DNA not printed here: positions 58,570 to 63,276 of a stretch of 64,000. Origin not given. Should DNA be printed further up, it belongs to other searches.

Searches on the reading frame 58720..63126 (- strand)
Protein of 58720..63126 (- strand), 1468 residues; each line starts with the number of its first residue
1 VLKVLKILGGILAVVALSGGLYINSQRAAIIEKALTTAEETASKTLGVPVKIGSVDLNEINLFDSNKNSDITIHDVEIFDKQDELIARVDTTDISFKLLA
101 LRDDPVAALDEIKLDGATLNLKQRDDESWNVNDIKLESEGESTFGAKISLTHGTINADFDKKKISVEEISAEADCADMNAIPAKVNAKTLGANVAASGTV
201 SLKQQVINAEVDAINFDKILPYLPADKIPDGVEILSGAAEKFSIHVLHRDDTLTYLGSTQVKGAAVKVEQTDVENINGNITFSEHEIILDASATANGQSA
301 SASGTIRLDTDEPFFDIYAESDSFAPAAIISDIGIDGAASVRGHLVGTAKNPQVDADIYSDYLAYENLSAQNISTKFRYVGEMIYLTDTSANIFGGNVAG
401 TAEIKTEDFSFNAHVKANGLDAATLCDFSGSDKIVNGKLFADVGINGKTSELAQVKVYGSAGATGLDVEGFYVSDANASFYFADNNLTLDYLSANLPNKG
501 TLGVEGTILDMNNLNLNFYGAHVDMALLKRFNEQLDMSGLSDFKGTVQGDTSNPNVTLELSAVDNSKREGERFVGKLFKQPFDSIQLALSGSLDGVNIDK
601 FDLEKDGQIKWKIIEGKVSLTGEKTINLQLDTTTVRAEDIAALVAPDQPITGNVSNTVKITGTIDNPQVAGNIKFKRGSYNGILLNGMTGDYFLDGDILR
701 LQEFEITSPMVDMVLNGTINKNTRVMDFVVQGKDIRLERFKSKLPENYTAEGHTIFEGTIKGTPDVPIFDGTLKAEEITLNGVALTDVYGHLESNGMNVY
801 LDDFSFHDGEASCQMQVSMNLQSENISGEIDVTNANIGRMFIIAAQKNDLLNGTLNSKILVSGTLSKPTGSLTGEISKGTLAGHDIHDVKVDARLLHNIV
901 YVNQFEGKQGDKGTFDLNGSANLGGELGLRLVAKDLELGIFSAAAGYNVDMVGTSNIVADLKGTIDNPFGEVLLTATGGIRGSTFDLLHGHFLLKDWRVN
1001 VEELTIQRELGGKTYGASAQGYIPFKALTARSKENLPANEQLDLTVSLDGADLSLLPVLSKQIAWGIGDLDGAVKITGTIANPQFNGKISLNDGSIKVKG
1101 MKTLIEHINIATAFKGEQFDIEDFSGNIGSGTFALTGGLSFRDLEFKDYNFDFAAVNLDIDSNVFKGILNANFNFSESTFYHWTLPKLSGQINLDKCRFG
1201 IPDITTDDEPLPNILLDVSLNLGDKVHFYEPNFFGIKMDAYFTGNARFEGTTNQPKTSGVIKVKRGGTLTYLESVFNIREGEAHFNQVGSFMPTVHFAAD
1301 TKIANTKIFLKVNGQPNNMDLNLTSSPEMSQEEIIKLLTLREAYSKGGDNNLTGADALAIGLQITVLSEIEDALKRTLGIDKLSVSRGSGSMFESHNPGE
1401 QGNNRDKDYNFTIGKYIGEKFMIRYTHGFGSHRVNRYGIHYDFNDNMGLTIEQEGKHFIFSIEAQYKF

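Call 64: search_protein_families(library=pfam, max_evalue=0.00001, proteins=[window:58720-63126:-])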
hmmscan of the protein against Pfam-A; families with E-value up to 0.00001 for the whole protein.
window:58720-63126:- (1468 aa): 2 families
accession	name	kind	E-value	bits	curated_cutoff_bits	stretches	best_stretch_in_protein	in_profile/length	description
PF04357.19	TamB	-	1.9e-39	136.5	22.4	1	1124-1451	3-363/381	TamB, inner membrane protein subunit of TAM complex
PF05170.20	AsmA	-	2.3e-08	33.8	29.8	0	70-134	70-131/607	AsmA family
